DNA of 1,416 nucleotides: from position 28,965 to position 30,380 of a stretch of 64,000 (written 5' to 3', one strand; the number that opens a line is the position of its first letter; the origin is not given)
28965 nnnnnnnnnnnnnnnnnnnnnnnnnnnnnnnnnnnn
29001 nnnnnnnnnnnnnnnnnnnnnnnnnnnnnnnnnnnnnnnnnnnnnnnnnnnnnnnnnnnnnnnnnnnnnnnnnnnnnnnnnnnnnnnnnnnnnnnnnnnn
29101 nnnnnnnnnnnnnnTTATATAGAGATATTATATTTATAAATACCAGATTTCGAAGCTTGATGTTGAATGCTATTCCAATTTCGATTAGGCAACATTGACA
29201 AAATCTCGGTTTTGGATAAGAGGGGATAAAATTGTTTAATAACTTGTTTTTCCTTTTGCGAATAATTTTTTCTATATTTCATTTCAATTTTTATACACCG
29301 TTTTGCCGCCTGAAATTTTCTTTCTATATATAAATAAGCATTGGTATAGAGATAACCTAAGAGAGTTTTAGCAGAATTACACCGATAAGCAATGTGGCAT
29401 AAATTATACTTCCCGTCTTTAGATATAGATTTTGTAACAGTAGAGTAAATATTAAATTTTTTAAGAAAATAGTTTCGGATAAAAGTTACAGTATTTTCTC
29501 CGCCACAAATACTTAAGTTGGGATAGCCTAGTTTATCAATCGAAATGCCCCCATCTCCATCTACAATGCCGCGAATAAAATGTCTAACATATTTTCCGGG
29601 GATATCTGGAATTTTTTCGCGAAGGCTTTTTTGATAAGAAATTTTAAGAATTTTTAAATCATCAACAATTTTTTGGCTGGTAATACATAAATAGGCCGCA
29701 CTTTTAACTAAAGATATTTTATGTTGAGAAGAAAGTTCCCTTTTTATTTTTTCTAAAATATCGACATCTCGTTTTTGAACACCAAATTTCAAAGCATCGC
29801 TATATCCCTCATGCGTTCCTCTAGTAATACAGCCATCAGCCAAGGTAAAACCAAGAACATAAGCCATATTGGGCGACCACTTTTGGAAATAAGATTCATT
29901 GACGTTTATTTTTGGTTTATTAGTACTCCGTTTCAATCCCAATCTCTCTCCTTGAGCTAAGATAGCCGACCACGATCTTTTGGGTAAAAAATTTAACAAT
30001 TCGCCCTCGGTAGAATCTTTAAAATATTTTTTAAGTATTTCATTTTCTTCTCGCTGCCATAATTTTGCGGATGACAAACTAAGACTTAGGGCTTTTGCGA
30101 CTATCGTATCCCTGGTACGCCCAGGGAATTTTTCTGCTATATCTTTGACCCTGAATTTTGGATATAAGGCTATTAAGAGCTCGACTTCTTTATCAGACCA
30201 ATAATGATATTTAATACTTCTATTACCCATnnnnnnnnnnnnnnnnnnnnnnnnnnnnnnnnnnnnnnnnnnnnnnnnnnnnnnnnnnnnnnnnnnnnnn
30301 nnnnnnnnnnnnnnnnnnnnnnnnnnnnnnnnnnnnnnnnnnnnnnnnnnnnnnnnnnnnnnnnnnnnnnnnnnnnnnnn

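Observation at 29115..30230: Free-standing double-motif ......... homing endonuclease gene wedged between topA and dprA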

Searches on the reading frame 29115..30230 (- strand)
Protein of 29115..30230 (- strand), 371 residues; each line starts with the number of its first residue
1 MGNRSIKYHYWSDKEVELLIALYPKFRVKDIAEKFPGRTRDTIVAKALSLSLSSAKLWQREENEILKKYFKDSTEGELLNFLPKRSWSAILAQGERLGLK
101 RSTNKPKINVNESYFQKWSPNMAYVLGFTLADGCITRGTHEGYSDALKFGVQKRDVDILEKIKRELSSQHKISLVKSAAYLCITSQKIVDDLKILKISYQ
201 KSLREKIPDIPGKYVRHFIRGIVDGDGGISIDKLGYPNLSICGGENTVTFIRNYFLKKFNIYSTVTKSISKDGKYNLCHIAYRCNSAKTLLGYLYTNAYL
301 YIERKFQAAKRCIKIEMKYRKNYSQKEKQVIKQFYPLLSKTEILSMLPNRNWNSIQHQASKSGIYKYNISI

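Call 3: search_protein_families(library=pfam, proteins=[window:29115-30230:-], max_evalue=1)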
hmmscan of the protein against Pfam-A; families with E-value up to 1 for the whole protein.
window:29115-30230:- (371 aa): 4 families
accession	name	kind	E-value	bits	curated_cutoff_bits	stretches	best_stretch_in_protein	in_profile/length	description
PF14528.11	LAGLIDADG_3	-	6.7e-05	23.5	22.5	1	214-279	2-64/82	LAGLIDADG-like domain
PF00249.37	Myb_DNA-binding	-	0.0088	16.6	24.4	0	11-44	4-39/46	Myb-like DNA-binding domain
PF22382.1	EndoS_helical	-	0.11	12.7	26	1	185-210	24-49/64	Endo-beta-N-acetylglucosaminidase, helical bundle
PF13921.12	Myb_DNA-bind_6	-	0.12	13.1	22.9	0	11-44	1-36/60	Myb-like DNA-binding domain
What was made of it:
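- On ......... homing endonuclease, single-chain two-domain type: Pfam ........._3 23.5 bits vs 22.5 (marginal, second domain only; call 3).
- Checked: The gap between them is 1227 nt. Pfam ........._3 scores 23.5 bits (cutoff 22.5) on aa 214-279 (call 3).
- Family and fold: Pfam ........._3 above its cutoff (call 3).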

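Call 4: search_protein_families(library=ncbifam, proteins=[window:29115-30230:-], max_evalue=1)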
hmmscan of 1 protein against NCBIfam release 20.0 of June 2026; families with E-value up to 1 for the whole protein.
window:29115-30230:- (371 aa): 1 family
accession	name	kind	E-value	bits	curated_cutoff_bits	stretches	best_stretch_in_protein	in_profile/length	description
NF012167.0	classA_firm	exception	0.15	11.5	427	1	30-79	134-186/255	class A beta-lactamase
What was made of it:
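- Tried and rejected: NCBIfam gave nothing meaningful (call 4).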

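Call 5: search_protein_families(library=phrogs, proteins=[window:29115-30230:-], max_evalue=1)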
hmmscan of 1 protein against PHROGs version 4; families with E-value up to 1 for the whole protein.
window:29115-30230:- (371 aa): 5 families
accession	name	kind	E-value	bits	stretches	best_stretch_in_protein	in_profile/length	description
phrog_4645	-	DNA, RNA and nucleotide metabolism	1.2e-37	130.8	1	44-315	25-306/308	endonuclease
phrog_323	-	transcription regulation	3.5e-13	50.8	3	8-69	94-160/319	transcriptional regulator, D5-like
phrog_1891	-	DNA, RNA and nucleotide metabolism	1.1e-07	32.6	2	10-117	3-108/255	HNH endonuclease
phrog_11013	-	unknown function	0.036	15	1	10-51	32-72/87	-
phrog_38779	-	unknown function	0.051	14.6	1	10-47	18-54/61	-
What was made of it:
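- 29925..30206 (-): Two N-terminal Myb/SANT-like three-helix modules (aa 9-55 and 57-102), putative accessory DNA-binding domains. Myb_DNA-binding E=0.0088 (call 3). phrog_323 and the N-terminal part of phrog_1891 'HNH endonuclease' (call 5).
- On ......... homing endonuclease, single-chain two-domain type: PHROG 4645 1.2e-37 (call 5).
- Checked: PHROG 4645 'endonuclease' scores 1.2e-37 on aa 44-315 (call 5). There is a weak Myb hit (call 3) and a phrog_323 hit with 3 stretches (call 5).
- PHROG 4645 at 1.2e-37 (call 5).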

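Call 6: search_solved_structures(query=window:29115-30230:-, max_evalue=10, show_alignments=3)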
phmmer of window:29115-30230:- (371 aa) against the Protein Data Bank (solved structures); distinct sequences matched with E-value up to 10: 3.
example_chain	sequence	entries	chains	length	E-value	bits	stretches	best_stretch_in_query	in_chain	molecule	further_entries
2wk0_A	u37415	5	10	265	1.2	11.4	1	30-79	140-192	BETA-LACTAMASE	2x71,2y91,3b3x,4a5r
1i2s_A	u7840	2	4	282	1.4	11.2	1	30-79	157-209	BETA-LACTAMASE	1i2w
1w7f_A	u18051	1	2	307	1.6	11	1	30-79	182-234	BETA-LACTAMASE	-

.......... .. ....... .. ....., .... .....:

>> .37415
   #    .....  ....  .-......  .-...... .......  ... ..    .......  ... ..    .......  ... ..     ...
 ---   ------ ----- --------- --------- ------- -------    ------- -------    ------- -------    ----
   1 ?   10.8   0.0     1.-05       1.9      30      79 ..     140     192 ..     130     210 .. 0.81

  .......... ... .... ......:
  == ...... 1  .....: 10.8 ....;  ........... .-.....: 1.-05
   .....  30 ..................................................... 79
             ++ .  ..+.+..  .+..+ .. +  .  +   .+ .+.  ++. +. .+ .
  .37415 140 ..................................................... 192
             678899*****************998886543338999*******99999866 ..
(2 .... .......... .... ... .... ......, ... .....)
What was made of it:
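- On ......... homing endonuclease, single-chain two-domain type: No NCBIfam hit and no PDB sequence hit (calls 4, 6).
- Tried and rejected: Sequence search of PDB chains gave only chance beta-lactamase hits (E>1, call 6).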

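Call 7: find_homologous_proteins(query=window:29115-30230:-, max_evalue=0.001)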
Query window:29115-30230:- (371 aa): 294 proteins with E <= 0.001 among 2977 candidates; the best 120 are listed.
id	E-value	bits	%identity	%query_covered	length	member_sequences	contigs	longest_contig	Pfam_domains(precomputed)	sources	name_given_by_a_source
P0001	7.8e-246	833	100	100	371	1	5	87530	-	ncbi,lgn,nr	ncbi:hypothetical protein HYV91_02635 [Candidatus Wolfebacteria bacterium]|nr:hypothetical protein [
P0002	3.0e-177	607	75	98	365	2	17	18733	PF14528.12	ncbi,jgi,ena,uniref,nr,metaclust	ncbi:hypothetical protein COS59_01765 [Candidatus Wolfebacteria bacterium CG03_land_8_20_14_0_80_36_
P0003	6.0e-148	511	65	98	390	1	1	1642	-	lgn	-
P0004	1.2e-142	493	64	98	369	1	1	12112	PF14528.12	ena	-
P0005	3.2e-142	492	61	98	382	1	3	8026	PF14528.12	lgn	-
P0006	1.0e-141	490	62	97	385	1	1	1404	PF14528.12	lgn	-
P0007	7.9e-141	487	63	95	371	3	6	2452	PF14528.12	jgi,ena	-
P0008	1.5e-140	486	62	98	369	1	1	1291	-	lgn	-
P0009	1.6e-140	486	64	97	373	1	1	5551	PF14528.12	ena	-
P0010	3.1e-140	485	62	97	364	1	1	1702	-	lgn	-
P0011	4.4e-140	485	62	98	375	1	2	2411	PF14528.12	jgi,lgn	-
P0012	2.4e-139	483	61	98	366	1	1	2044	PF14528.12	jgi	-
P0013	3.2e-138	479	61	98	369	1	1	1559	PF14528.12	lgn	-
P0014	4.0e-138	478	62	97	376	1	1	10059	PF14528.12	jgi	-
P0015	5.6e-138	478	58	98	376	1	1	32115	PF14528.12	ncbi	ncbi:MAG: hypothetical protein ABH967_02310 [Patescibacteria group bacterium]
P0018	1.5e-136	473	60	98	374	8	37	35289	-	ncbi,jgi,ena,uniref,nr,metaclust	ncbi:MAG: hypothetical protein COX38_00885 [Candidatus Nealsonbacteria bacterium CG23_combo_of_CG06-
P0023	7.4e-135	468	58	98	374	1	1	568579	-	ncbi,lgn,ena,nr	ncbi:MAG: hypothetical protein KJI69_02235 [Patescibacteria group bacterium]|nr:hypothetical protein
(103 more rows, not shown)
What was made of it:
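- On mORF-type gene-end-replacing element: The host is Candidatus Wolfebacteria (Patescibacteria) chromosomal DNA (call 7).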

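Call 11: find_encoding_contigs(protein=P0002, flank=5000, max_places=3)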
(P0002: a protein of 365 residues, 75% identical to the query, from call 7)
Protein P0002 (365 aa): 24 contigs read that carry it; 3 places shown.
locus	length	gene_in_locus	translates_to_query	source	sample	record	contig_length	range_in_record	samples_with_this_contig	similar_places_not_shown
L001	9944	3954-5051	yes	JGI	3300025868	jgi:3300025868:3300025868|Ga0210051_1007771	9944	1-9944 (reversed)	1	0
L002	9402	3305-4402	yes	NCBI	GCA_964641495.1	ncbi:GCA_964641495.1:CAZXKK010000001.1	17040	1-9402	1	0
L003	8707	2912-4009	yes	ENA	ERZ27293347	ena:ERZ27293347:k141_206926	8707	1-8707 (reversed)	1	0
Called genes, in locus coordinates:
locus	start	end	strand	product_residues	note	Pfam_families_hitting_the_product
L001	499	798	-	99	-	PF01245:Ribosomal_L19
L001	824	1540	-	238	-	PF00849:PseudoU_synth_2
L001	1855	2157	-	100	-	-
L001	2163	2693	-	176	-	-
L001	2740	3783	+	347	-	PF02481:DNA_processg_A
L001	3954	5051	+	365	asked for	PF14528:LAGLIDADG_3 (faint)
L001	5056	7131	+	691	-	PF01751:Toprim, PF01131:Topoisom_bac, PF01396:Zn_ribbon_Top1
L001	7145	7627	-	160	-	PF24694:LNS2_PITM1-3 (weak)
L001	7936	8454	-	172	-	PF01569:PAP2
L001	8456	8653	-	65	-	PF01084:Ribosomal_S18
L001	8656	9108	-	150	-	PF00436:SSB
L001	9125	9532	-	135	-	PF01250:Ribosomal_S6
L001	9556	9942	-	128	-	?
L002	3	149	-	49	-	?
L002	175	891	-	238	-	PF00849:PseudoU_synth_2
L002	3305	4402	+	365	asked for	PF14528:LAGLIDADG_3 (faint)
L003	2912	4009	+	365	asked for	PF14528:LAGLIDADG_3 (faint)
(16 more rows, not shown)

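Call 12: find_encoding_contigs(protein=P0018, flank=5000, max_places=3)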
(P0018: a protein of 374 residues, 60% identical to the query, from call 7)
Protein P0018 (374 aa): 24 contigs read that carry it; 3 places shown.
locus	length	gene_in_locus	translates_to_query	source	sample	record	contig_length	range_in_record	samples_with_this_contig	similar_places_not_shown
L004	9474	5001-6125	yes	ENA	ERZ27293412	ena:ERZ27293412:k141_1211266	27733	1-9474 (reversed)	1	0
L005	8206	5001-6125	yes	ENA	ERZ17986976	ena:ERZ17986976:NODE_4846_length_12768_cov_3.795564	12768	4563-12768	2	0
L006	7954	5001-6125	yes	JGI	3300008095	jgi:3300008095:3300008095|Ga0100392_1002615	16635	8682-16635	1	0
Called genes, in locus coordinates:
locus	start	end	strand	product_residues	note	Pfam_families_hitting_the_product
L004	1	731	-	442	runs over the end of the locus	PF13393:tRNA-synt_His, PF00587:tRNA-synt_2b, PF03129:HGTP_anticodon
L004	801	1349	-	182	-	PF10502:Peptidase_S26, PF00717:Peptidase_S24 (weak)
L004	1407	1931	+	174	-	PF01195:Pept_tRNA_hydro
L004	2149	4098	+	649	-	PF14814:UB2H (weak), PF17757:UvrB_inter, PF02559:CarD_TRCF_RID, PF00270:DEAD, PF04851:ResIII, PF00271:Helicase_C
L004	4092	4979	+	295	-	PF02481:DNA_processg_A, PF17782:WHD_DprA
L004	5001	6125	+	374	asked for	-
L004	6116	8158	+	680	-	PF01751:Toprim, PF01131:Topoisom_bac, PF01396:Zn_ribbon_Top1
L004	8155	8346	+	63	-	-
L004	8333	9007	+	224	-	PF14528:LAGLIDADG_3 (faint)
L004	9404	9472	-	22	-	?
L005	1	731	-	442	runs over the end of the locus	PF13393:tRNA-synt_His, PF00587:tRNA-synt_2b, PF13393:tRNA-synt_His, PF03129:HGTP_anticodon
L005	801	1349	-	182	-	PF10502:Peptidase_S26, PF00717:Peptidase_S24 (weak)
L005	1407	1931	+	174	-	PF01195:Pept_tRNA_hydro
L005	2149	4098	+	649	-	PF14814:UB2H (faint), PF17757:UvrB_inter, PF02559:CarD_TRCF_RID, PF00270:DEAD, PF04851:ResIII, PF00271:Helicase_C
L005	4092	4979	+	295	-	PF02481:DNA_processg_A, PF17782:WHD_DprA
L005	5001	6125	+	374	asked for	-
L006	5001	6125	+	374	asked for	-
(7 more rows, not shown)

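Call 13: find_encoding_contigs(protein=P0023, flank=5000, max_places=2)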
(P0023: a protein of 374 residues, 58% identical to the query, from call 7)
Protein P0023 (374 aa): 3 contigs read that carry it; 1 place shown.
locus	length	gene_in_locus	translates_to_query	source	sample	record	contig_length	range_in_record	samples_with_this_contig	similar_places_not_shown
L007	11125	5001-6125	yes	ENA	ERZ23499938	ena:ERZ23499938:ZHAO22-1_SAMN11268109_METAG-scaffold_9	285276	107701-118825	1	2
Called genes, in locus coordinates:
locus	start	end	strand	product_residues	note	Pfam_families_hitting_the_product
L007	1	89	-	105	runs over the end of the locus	PF11969:DcpS_C, PF01230:HIT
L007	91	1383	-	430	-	PF13393:tRNA-synt_His, PF00587:tRNA-synt_2b, PF03129:HGTP_anticodon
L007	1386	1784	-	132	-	PF10502:Peptidase_S26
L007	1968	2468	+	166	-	PF01195:Pept_tRNA_hydro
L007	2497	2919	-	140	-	-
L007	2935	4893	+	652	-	PF14814:UB2H (faint), PF17757:UvrB_inter, PF02559:CarD_TRCF_RID, PF00270:DEAD, PF04851:ResIII, PF00271:Helicase_C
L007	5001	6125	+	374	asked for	-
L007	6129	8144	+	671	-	PF01751:Toprim, PF01131:Topoisom_bac, PF01396:Zn_ribbon_Top1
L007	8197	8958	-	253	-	PF01738:DLH, PF20434:BD-FAE, PF02129:Peptidase_S15, PF12146:Hydrolase_4, PF00561:Abhydrolase_1, PF02089:Palm_thioest (weak), PF12697:Abhydrolase_6, PF00326:Peptidase_S9, +3 more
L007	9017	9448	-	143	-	-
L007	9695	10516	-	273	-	PF00763:THF_DHG_CYH, PF02882:THF_DHG_CYH_C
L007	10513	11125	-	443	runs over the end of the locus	PF00464:SHMT, PF00155:Aminotran_1_2 (weak)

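Call 15: find_related_loci(query=A1, collection=genome_contigs, flank=6000)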
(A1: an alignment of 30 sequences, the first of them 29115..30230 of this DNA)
Query A1 (371 aa) in genome_contigs; peptide patterns used: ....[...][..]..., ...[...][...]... (x = any residue, [..] = any of these).
272 stretches matched a pattern; 231 encode a relative of the query (tblastn E <= 1e-3); the best 80 are kept; 80 distinct loci.
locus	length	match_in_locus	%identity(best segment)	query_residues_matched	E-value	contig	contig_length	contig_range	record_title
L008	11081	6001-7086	58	8-369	4e-145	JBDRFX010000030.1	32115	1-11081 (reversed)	MAG: Patescibacteria group bacterium isolate MEGAHIT-group-1.395 k141_1344443, whole genome shotgun sequence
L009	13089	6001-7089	58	7-368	3e-142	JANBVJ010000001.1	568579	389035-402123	MAG: Patescibacteria group bacterium isolate AMOR_Bin_143 NODE_1_length_568579_cov_27.069264, whole genome shotgun seque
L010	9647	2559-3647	59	8-369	3e-140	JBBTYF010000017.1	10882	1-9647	MAG: Patescibacteria group bacterium isolate H43-bin052_1 H43_bin052_1_000000000017, whole genome shotgun sequence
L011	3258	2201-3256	60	8-355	1e-145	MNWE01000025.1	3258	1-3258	MAG: Parcubacteria group bacterium CG1_02_39_15 cg1_0.2_scaffold_30107_c, whole genome shotgun sequence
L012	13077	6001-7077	58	11-369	3e-138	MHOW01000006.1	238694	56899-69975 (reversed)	MAG: Candidatus Staskawiczbacteria bacterium RIFCSPLOWO2_01_FULL_33_13 rifcsplowo2_01_scaffold_157, whole genome shotgun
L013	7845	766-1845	59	8-364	9e-133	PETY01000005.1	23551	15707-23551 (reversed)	MAG: Candidatus Nealsonbacteria bacterium CG02_land_8_20_14_3_00_34_20 CG02_land_8_20_14_3.00_150_scaffold_721_c, whole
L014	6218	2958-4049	55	8-370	4e-133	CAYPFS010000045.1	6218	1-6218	MAG TPA_asm: uncultured Candidatus Saccharibacteria bacterium isolate binchicken_co341_27 genome assembly, contig: NODE_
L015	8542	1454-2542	53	6-368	1e-129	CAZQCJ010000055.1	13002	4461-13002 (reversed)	MAG TPA_asm: uncultured Gammaproteobacteria bacterium isolate SRP067234_co1_244 genome assembly, contig: k99_628415, who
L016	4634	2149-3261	53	3-370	7e-130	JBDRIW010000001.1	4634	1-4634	MAG: Candidatus Nealsonbacteria bacterium isolate MEGAHIT-group-1.605 k141_5300612, whole genome shotgun sequence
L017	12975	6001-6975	62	8-325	3e-127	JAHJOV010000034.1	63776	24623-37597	MAG: Patescibacteria group bacterium isolate Old_saline_planktonic.mb.43 Old_saline_plankto.mb.43_k141_825661, whole gen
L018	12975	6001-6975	58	8-329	3e-124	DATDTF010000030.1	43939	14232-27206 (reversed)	MAG TPA_asm: Candidatus Paceibacterota bacterium isolate SMAG_U8024 k141_2108445, whole genome shotgun sequence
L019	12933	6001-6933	61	10-322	7e-124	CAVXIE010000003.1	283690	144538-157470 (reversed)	MAG: Candidatus Staskawiczbacteria bacterium isolate MFD03044.bin.2.105 genome assembly, contig: contig_49098, whole gen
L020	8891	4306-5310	57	6-336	2e-120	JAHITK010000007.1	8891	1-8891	MAG: Patescibacteria group bacterium isolate MM_PC_MetaG.mb.211 MM_PC_MetaG.mb.211_k141_254292, whole genome shotgun seq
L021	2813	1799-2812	57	8-333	3e-125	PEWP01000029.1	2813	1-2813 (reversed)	MAG: bacterium (Candidatus Gribaldobacteria) CG07_land_8_20_14_0_80_33_18 CG07_land_8_20_14_0.80_scaffold_45592_c, whole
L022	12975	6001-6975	55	1-324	1e-117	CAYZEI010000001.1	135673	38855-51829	MAG TPA_asm: uncultured Candidatus Saccharibacteria bacterium isolate SRP278252_co1_767 genome assembly, contig: NODE_11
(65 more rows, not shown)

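Call 36: search_dna_similar(query=window:29115-30230:-, collection=phages, mode=protein, max_rows=15)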
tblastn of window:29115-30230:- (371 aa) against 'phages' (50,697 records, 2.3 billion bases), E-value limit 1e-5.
Records with a match: 9; places in all: 9; records where one place covers at least 80% of the query: 0.
Best place of each record, by identity: <60% 9.
By first word of the organism name: Brevibacillus 3; uncultured 2; Prevotella 2; Lysinibacillus 1; Bacillus 1.
By host as written in the record: Brevibacillus laterosporus 3; - 2; Prevotella sp. 2; Lysinibacillus capsici DO76 1; Bacillus anthracis 1.
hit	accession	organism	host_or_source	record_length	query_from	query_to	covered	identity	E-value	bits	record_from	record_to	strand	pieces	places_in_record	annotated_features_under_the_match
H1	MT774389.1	uncultured phage cr116_1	human feces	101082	107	316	57%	32.3%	1e-7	60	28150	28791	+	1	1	mobile intron protein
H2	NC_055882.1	uncultured phage cr116_1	human feces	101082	107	316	57%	32.3%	1e-7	60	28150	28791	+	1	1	endonuclease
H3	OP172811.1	Lysinibacillus phage LC76P1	Lysinibacillus capsici DO76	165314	96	307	57%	30.6%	8e-9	64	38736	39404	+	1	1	hypothetical protein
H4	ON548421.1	Bacillus phage vB_BanS-Thrax5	Bacillus anthracis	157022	95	312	59%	29.4%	1e-8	63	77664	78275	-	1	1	hypothetical protein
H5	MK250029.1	Prevotella phage Lak-C1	Prevotella sp.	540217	8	136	35%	29.2%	4e-7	58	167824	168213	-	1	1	record has no annotation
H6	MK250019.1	Prevotella phage Lak-A2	Prevotella sp.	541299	8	136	35%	29.2%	4e-7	58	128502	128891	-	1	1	record has no annotation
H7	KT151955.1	Brevibacillus phage Jenst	Brevibacillus laterosporus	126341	105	218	31%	29.8%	3e-7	58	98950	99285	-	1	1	putative intein-containing protein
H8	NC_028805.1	Brevibacillus phage Jenst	Brevibacillus laterosporus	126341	105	218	31%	29.8%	3e-7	58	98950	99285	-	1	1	endonuclease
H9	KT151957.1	Brevibacillus phage SecTim467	Brevibacillus laterosporus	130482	105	218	31%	29.8%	3e-7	58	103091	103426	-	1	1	putative endonuclease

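Call 42: predict_structure(alignment_id=A1)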
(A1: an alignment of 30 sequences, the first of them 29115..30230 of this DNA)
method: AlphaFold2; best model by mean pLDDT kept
length: 371 residues; sequences in the alignment: 30
mean_pLDDT: 86.8   pTM: 0.64
mean pLDDT of the five models: 86.8, 86.6, 86.1, 85.9, 85.3
residues with pLDDT >= 90: 194; 70-90: 140; 50-70: 29; < 50: 8
segments of 3 or more residues with pLDDT < 50: 1-6
pLDDT, mean of each block of 10 residues (from residue 1): 51 90 83 87 88 79 92 85 86 81 72 94 96 81 80 96 96 95 91 85 83 97 96 94 93 94 85 78 94 96 97 83 82 90 88 86 73 38
secondary structure, 60 per line:
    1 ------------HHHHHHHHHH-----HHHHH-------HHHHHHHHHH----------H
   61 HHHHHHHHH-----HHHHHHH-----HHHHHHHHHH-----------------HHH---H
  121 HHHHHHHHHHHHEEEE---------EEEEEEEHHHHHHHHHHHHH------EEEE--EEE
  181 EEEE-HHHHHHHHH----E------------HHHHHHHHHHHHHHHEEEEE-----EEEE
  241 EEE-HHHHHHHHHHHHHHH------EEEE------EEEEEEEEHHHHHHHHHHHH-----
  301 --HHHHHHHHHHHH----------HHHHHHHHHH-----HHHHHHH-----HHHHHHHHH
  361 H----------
elements in order: H13-22 H28-32 H40-49 H60-69 H75-81 H87-96 H120-132 E133-136 E146-152 H153-165 E172-175 E178-184 H186-194 H212-226 E227-231 E237-243 H245-259 E266-269 E276-283 H284-295 H303-314 H325-334 H340-346 H352-361
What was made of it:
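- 29925..30206 (-): Helices 13-49 and 60-96 in the model (call 42).
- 29340..29879 (-): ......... core: domain 1 (aa ~118-195, motif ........, catalytic D132) and domain 2 (aa ~210-297, motif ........, catalytic D226). Alpha-beta-beta-alpha-beta-beta-alpha twice in the model, pLDDT 86.8 (call 42).
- On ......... homing endonuclease, single-chain two-domain type: AlphaFold model with pLDDT 86.8 (call 42).
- AlphaFold pLDDT 86.8 with a tandem alpha-beta-beta-alpha-beta-beta-alpha core (call 42).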
